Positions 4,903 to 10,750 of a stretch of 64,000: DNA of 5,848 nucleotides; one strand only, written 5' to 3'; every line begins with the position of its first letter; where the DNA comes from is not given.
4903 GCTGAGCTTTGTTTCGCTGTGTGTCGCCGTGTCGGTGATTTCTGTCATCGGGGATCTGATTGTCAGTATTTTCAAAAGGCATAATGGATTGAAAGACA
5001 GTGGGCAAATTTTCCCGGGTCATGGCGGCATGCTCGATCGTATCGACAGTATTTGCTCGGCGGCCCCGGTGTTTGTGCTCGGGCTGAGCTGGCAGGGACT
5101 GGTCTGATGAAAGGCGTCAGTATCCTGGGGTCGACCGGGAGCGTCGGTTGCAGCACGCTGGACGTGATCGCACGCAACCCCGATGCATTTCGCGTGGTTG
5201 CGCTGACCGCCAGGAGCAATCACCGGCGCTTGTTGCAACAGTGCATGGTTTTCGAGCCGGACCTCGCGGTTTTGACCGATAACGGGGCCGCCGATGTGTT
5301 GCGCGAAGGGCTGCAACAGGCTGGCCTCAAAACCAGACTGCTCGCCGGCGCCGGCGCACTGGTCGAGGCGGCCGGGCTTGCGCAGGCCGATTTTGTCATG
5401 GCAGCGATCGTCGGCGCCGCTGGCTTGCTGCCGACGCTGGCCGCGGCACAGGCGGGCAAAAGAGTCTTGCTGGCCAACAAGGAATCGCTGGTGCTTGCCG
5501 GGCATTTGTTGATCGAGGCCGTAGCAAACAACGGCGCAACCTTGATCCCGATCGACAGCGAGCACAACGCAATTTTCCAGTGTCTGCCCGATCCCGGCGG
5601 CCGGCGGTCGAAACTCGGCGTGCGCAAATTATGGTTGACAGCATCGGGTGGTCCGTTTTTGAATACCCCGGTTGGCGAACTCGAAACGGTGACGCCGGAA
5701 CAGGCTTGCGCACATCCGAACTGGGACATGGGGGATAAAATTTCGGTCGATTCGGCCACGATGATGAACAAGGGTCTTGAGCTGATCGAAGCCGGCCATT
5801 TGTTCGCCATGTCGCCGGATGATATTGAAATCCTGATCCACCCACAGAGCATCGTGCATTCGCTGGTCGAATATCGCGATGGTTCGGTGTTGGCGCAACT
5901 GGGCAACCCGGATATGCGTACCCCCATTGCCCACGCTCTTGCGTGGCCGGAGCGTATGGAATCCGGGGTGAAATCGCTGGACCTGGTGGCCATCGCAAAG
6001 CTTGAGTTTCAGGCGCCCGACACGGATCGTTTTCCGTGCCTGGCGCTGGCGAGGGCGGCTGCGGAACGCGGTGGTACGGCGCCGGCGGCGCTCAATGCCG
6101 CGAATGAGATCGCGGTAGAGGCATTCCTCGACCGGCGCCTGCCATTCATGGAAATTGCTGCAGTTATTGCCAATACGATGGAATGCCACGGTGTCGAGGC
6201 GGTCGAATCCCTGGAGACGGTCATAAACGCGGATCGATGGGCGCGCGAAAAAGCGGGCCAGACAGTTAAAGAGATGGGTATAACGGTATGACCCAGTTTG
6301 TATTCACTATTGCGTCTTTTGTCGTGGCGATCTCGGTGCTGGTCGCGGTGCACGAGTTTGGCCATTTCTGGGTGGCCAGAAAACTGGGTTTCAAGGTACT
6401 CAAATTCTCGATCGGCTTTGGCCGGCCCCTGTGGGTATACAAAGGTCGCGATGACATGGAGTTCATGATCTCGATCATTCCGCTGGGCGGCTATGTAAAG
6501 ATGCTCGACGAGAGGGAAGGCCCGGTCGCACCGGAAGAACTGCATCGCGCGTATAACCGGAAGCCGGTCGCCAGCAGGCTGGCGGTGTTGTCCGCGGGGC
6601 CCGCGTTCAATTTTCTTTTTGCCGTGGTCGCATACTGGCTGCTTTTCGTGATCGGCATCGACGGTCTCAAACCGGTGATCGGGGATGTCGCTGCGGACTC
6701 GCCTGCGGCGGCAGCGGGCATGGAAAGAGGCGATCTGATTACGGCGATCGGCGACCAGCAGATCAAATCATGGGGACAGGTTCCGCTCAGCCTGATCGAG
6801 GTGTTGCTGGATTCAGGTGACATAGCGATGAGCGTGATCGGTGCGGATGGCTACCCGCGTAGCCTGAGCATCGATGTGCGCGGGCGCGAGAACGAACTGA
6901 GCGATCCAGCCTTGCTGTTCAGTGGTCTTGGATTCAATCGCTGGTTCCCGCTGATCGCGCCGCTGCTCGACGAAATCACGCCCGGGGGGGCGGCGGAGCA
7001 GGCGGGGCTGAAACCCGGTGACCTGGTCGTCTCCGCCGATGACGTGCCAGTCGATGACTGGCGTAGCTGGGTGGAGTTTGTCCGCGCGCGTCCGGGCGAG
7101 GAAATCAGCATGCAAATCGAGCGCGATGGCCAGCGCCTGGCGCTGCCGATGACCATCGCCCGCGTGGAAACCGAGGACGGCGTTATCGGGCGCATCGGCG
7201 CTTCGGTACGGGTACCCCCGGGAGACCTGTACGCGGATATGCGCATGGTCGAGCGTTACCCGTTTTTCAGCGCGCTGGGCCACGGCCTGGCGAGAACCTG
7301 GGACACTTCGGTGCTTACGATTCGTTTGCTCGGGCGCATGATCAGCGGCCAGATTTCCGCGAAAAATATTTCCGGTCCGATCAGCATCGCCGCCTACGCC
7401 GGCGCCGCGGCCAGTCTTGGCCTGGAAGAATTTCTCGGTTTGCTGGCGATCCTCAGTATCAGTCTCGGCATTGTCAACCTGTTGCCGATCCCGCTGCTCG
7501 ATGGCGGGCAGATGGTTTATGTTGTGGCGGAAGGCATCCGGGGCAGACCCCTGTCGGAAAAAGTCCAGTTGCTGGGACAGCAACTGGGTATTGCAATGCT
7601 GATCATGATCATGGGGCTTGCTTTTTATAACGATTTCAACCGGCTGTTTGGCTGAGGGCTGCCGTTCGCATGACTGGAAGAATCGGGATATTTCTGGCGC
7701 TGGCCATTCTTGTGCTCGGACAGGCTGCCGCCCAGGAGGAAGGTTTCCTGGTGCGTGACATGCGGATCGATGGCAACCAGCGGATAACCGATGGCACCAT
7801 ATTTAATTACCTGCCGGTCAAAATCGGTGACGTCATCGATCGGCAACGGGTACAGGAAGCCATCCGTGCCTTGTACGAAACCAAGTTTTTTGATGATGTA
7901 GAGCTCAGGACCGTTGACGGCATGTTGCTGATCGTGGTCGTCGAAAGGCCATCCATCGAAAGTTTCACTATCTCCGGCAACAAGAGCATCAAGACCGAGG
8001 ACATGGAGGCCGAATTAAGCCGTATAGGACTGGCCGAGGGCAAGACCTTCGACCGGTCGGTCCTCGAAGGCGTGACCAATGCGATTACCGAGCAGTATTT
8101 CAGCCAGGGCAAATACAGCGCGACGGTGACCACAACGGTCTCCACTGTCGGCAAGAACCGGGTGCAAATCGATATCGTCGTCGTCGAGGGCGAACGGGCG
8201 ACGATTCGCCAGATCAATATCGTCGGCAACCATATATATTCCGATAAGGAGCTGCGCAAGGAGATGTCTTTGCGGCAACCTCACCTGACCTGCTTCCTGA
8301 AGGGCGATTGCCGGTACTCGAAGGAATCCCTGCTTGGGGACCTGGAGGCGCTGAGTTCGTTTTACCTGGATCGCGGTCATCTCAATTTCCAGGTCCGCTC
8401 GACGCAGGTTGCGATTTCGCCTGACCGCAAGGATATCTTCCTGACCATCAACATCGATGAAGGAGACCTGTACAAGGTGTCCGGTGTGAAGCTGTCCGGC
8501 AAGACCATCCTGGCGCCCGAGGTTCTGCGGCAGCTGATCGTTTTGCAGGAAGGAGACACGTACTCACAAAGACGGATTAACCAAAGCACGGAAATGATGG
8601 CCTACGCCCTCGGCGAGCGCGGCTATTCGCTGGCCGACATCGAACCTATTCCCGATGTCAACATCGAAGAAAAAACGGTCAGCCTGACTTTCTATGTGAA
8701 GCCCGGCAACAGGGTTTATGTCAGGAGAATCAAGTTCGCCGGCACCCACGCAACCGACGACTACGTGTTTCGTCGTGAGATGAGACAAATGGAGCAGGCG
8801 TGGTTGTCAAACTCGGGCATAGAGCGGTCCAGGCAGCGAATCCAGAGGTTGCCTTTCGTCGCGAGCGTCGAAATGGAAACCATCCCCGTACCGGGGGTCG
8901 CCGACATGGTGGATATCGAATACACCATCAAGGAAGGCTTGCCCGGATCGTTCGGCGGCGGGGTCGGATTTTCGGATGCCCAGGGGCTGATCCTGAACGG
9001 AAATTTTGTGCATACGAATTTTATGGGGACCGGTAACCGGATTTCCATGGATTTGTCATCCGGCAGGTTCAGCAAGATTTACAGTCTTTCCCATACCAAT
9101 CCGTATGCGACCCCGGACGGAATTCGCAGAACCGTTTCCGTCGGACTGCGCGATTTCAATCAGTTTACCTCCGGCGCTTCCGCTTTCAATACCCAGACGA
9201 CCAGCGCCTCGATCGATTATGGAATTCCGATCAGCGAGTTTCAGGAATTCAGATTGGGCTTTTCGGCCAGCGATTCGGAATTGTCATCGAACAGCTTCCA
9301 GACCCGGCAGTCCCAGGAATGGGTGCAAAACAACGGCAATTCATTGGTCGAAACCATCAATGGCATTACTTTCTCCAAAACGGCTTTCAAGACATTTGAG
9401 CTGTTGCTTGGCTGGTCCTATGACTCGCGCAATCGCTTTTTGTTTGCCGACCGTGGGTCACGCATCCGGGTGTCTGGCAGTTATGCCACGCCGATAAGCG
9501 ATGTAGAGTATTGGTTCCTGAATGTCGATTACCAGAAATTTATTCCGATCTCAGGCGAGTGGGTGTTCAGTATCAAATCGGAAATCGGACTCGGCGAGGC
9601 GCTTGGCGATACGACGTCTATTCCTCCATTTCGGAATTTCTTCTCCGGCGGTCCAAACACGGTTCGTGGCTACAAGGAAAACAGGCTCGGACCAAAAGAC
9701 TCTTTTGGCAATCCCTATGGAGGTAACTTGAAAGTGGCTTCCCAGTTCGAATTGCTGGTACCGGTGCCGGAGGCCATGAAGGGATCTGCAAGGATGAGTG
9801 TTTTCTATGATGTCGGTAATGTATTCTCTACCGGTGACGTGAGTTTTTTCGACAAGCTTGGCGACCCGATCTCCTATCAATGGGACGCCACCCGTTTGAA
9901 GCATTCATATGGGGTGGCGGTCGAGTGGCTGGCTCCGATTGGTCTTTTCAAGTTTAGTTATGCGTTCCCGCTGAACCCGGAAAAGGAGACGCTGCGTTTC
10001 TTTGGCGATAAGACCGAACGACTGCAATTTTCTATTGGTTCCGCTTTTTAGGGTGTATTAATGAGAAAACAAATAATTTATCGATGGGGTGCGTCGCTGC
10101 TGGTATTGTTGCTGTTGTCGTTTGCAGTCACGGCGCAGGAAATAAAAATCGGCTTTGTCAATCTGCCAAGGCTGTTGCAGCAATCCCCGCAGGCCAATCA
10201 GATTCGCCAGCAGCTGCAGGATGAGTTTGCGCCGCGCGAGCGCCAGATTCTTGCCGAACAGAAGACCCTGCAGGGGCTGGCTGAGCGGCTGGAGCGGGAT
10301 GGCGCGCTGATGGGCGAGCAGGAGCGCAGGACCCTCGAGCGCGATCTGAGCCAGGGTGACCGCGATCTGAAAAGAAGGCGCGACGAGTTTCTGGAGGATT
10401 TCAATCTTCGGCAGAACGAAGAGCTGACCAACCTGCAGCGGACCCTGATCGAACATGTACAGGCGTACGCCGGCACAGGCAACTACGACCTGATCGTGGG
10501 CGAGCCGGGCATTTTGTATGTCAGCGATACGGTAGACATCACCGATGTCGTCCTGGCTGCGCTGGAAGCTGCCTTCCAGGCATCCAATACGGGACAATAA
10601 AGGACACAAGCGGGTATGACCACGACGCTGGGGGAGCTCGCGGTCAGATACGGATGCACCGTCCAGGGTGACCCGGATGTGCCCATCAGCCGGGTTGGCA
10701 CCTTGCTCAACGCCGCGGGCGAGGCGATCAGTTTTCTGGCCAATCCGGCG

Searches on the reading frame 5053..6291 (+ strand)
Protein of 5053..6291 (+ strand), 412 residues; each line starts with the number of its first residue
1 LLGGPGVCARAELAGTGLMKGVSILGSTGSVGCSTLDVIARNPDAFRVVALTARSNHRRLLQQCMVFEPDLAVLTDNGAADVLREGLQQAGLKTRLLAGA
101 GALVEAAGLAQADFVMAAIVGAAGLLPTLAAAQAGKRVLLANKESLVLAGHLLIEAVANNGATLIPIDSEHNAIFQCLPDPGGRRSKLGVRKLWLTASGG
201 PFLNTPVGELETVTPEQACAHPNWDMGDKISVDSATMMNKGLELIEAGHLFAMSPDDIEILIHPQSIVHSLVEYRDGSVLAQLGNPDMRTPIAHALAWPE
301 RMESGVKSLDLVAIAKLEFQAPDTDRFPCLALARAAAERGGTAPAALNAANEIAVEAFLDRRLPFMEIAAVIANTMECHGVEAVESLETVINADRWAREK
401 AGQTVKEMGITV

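Call 61: search_protein_families(library=pfam, max_evalue=0.00001, proteins=[window:5053-6291:+])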
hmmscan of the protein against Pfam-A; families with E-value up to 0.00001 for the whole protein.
window:5053-6291:+ (412 aa): 3 families
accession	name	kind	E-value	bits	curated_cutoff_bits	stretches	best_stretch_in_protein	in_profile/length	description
PF13288.12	DXPR_C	-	3.8e-44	150.1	27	1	283-399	1-114/115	DXP reductoisomerase C-terminal domain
PF02670.22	DXP_reductoisom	-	8.3e-44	149.8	21.7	1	22-150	1-129/129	1-deoxy-D-xylulose 5-phosphate reductoisomerase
PF08436.17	DXP_redisom_C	-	3.4e-37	126.9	26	1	164-251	1-84/84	1-deoxy-D-xylulose 5-phosphate reductoisomerase C-terminal domain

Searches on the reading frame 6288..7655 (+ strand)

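Call 61: search_protein_families(library=pfam, max_evalue=0.00001, proteins=[window:6288-7655:+])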
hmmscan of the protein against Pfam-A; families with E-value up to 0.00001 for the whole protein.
window:6288-7655:+ (455 aa): 4 families
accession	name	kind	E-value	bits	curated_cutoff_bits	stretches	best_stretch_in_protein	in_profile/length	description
PF02163.28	Peptidase_M50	-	5.4e-69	232.3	27.2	1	11-440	2-220/221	Peptidase family M50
PF17820.7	PDZ_6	-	4.2e-20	71.7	27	2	230-279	5-54/54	PDZ domain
PF13180.12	PDZ_2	-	2.3e-15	57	27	1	229-286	18-76/80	PDZ domain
PF00595.29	PDZ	-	6.5e-11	42.9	23.2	0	228-259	30-61/81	PDZ domain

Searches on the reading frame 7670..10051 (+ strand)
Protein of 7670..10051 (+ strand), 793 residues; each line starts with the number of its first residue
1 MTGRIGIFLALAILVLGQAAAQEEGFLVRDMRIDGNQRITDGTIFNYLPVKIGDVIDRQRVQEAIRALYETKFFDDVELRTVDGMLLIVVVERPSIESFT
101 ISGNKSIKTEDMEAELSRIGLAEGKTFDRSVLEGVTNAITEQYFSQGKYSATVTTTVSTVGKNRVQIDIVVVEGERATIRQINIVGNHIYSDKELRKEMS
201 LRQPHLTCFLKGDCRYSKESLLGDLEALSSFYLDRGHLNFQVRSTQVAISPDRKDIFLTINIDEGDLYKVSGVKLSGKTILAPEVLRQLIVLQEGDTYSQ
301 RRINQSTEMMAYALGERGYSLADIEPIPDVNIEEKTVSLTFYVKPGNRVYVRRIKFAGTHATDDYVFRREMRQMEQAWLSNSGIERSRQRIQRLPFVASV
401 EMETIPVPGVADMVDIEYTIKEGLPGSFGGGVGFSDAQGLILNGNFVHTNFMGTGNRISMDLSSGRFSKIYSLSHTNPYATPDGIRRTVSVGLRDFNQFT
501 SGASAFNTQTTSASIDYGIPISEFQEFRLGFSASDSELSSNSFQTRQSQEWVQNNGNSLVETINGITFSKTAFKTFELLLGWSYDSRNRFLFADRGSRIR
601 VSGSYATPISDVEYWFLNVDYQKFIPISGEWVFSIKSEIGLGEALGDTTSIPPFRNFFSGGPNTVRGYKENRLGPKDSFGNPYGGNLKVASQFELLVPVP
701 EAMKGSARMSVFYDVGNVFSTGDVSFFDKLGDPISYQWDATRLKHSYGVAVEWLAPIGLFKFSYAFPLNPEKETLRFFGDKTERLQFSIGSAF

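Call 61: search_protein_families(library=pfam, max_evalue=0.00001, proteins=[window:7670-10051:+])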
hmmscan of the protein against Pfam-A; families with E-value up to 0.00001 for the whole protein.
window:7670-10051:+ (793 aa): 4 families
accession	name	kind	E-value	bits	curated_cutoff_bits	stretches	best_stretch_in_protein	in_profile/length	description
PF07244.20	POTRA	-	3.5e-69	229.9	21.3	5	178-265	2-79/79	Surface antigen variable number repeat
PF01103.29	Omp85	-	2e-61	208.7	24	1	450-793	1-325/325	Omp85 superfamily domain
PF08479.16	POTRA_2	-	4.4e-10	39.7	24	0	269-340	2-72/76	POTRA domain, ShlB-type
PF08478.15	POTRA_1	-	2.3e-08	34.7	23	0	178-203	2-27/69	POTRA domain, FtsQ-type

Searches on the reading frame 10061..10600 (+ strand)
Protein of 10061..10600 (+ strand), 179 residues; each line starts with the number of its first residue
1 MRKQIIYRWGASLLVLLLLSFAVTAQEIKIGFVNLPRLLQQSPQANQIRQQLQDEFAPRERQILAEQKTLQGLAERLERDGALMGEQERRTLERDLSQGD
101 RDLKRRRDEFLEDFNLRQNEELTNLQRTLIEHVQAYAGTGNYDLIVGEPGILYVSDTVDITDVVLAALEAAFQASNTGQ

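Call 61: search_protein_families(library=pfam, max_evalue=0.00001, proteins=[window:10061-10600:+])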
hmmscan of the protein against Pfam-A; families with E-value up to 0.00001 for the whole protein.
window:10061-10600:+ (179 aa): 1 family
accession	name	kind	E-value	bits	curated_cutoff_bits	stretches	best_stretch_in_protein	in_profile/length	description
PF03938.19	OmpH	-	5.8e-29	101.5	32.4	1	29-168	1-141/141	Outer membrane protein (OmpH-like)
